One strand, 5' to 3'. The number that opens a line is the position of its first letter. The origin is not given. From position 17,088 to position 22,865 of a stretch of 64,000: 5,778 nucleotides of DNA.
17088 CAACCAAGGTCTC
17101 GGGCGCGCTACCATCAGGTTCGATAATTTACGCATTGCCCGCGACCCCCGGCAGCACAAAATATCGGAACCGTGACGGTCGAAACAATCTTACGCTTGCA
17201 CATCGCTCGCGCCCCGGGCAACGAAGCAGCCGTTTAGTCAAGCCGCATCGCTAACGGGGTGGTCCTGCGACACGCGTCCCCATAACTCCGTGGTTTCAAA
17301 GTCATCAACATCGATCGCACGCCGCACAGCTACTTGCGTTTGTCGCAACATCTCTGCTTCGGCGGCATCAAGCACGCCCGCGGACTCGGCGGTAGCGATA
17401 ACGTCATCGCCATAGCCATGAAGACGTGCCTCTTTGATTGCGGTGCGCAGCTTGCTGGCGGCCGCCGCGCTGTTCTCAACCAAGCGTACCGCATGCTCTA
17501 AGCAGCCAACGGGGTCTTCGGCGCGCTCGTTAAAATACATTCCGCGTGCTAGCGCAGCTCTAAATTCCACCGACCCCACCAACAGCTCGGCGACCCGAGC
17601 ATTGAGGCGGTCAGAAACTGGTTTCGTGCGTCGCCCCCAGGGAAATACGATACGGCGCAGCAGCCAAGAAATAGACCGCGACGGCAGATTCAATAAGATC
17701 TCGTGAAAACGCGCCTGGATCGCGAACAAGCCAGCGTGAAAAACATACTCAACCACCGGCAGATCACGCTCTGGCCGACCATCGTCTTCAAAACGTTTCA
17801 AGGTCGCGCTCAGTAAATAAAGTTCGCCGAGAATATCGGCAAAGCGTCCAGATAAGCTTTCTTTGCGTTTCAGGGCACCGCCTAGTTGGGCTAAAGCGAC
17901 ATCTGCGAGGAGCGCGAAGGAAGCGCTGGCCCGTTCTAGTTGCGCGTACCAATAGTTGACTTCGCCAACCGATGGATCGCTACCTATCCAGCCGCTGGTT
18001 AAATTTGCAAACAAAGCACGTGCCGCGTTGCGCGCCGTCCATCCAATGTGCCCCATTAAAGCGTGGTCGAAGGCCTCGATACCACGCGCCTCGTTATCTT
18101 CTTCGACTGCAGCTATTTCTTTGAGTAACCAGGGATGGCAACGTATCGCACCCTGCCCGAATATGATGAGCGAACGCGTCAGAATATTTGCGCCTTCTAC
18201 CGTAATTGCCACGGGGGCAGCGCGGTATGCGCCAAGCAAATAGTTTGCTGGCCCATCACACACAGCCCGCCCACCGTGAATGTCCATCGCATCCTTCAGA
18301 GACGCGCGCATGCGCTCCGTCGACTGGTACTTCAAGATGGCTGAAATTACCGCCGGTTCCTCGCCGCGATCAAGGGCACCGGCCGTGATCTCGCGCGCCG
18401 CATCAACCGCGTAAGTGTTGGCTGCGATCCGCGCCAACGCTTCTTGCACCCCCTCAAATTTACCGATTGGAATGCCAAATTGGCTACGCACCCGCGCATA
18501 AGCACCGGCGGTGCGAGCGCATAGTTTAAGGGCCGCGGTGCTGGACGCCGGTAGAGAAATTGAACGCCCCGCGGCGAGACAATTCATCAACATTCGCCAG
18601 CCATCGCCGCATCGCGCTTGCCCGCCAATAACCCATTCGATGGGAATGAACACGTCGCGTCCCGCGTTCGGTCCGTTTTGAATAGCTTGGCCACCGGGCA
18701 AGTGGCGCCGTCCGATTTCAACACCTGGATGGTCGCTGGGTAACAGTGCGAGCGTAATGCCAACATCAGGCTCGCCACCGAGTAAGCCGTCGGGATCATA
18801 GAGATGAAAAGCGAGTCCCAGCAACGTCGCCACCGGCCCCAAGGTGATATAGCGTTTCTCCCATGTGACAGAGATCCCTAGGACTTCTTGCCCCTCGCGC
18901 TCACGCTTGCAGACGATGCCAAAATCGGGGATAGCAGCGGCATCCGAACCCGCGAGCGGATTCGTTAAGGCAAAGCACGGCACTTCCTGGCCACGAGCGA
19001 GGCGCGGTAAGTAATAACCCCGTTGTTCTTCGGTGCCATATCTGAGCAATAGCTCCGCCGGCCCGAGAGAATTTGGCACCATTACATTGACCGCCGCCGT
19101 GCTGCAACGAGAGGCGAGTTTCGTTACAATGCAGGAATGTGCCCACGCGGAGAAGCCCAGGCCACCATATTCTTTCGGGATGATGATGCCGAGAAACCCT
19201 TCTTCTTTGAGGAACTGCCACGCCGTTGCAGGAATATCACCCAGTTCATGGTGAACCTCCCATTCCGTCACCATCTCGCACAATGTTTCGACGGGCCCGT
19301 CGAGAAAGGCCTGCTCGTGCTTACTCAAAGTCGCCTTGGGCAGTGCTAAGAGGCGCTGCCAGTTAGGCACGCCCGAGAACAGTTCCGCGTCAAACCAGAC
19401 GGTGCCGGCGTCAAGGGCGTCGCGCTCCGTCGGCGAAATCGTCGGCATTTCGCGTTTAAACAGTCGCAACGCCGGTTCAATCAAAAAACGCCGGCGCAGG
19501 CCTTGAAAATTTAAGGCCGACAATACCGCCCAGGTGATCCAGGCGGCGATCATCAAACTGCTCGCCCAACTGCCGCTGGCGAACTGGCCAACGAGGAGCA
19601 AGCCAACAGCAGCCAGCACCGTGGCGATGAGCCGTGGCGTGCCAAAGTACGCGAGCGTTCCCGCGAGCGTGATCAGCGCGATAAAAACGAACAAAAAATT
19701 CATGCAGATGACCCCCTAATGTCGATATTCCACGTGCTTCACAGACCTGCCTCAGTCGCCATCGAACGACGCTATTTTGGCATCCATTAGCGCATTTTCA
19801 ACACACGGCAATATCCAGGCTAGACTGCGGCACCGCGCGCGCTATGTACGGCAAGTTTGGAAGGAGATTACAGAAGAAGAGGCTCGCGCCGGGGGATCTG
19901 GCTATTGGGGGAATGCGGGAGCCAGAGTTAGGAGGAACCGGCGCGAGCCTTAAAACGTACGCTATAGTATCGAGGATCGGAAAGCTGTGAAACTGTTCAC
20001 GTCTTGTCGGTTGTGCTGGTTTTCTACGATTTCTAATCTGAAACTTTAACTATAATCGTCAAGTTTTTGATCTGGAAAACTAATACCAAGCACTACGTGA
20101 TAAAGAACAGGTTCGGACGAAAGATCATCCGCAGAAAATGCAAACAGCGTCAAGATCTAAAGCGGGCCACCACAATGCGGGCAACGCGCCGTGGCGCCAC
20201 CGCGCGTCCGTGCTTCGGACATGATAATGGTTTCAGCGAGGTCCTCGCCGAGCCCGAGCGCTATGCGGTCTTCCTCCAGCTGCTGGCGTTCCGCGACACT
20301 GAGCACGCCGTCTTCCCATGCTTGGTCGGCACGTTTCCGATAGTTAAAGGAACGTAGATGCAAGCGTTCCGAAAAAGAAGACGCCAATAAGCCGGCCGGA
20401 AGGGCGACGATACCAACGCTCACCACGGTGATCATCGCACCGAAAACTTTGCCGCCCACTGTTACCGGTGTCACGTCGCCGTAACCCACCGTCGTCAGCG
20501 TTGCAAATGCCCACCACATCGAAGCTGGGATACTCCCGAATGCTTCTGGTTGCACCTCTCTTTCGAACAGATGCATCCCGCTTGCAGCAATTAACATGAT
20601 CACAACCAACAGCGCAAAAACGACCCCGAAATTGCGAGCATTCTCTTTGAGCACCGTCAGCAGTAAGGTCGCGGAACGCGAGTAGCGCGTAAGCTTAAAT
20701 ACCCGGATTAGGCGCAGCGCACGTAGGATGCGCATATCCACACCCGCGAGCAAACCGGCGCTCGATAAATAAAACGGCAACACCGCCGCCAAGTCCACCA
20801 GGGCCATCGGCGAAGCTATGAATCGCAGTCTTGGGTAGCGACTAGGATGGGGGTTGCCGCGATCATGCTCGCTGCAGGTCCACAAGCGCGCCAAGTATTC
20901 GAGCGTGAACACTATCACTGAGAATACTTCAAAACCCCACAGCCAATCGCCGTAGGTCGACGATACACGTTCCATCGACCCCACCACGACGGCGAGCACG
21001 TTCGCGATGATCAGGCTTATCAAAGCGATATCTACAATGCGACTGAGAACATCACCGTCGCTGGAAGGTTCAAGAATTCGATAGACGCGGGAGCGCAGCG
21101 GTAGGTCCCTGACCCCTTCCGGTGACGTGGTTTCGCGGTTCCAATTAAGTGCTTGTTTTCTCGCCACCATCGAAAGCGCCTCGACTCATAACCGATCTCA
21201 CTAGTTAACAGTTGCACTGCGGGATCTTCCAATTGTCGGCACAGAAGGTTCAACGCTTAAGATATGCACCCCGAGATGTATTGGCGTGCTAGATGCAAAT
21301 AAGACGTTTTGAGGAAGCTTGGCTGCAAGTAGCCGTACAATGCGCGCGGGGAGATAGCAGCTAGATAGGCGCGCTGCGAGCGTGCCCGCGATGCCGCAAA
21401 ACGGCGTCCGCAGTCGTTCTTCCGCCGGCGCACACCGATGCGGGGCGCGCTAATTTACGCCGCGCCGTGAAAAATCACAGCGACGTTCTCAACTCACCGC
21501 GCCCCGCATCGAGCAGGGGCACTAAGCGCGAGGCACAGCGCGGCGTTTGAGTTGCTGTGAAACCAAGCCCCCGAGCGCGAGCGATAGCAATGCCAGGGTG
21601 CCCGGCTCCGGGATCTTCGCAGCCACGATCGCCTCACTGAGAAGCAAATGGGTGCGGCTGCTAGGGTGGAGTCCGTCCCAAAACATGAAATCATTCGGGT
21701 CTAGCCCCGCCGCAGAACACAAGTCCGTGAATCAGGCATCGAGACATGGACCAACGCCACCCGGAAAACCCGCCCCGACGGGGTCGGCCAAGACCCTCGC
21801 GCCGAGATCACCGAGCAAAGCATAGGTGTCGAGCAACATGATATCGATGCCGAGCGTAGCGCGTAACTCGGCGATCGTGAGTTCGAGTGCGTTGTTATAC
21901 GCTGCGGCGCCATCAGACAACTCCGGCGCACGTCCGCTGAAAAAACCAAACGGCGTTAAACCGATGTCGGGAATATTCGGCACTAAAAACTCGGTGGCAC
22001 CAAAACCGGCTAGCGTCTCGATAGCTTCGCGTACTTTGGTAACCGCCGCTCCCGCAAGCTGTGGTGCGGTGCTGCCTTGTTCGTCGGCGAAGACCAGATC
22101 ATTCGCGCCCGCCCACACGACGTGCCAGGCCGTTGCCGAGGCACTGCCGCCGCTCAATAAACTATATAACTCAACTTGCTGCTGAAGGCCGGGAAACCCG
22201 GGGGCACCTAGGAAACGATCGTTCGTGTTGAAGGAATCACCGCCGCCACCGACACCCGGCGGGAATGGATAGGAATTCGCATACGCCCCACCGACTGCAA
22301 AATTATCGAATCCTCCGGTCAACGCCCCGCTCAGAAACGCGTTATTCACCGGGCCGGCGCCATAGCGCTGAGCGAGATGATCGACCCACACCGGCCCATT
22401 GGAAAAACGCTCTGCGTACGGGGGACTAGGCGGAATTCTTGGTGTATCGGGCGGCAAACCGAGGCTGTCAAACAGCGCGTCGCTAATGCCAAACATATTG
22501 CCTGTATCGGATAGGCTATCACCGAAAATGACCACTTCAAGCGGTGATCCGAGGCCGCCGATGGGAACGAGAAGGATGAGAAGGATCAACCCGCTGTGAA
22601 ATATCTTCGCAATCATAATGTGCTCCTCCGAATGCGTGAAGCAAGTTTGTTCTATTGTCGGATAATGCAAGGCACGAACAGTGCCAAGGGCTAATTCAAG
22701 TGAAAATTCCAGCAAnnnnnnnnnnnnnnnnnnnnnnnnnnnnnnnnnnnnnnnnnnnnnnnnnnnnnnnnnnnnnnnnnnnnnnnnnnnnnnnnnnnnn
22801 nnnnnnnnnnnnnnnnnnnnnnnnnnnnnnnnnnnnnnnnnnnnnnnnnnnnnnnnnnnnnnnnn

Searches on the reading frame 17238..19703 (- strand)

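Call 37: search_protein_families(library=pfam, proteins=[window:17238-19703:-], max_evalue=0.00001)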
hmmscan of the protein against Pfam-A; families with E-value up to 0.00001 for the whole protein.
window:17238-19703:- (821 aa): 4 families
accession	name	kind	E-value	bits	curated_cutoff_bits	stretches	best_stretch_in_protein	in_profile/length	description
PF09317.16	ACDH_C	-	1.7e-94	317.1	25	1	520-802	1-284/284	Acyl-CoA dehydrogenase, C-terminal, bacterial type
PF02771.21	Acyl-CoA_dh_N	-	2.4e-20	73.4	22.9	1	144-239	22-113/113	Acyl-CoA dehydrogenase, N-terminal domain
PF00441.29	Acyl-CoA_dh_1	-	1.2e-18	68.1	22.4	1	366-513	1-145/150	Acyl-CoA dehydrogenase, C-terminal domain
PF02770.24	Acyl-CoA_dh_M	-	3.8e-07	30.6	33.3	1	243-334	1-79/97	Acyl-CoA dehydrogenase, middle domain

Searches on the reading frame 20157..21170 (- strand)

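Call 37: search_protein_families(library=pfam, proteins=[window:20157-21170:-], max_evalue=0.00001)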
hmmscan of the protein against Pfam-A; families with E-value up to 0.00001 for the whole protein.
window:20157-21170:- (337 aa): 2 families
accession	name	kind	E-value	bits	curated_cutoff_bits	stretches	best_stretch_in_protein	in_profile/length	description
PF00520.37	Ion_trans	-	1.1e-37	130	25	1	44-268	2-235/241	Ion transport protein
PF07885.22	Ion_trans_2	-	3.5e-13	49.7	22.5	1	189-266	3-77/79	Ion channel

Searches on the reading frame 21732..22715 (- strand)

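Call 37: search_protein_families(library=pfam, proteins=[window:21732-22715:-], max_evalue=0.00001)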
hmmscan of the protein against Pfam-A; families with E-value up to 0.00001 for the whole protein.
window:21732-22715:- (327 aa): 1 family
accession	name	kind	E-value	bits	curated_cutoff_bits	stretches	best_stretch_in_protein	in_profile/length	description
PF00657.28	Lipase_GDSL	-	9.6e-16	59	23.6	1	61-287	1-162/208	GDSL-like Lipase/Acylhydrolase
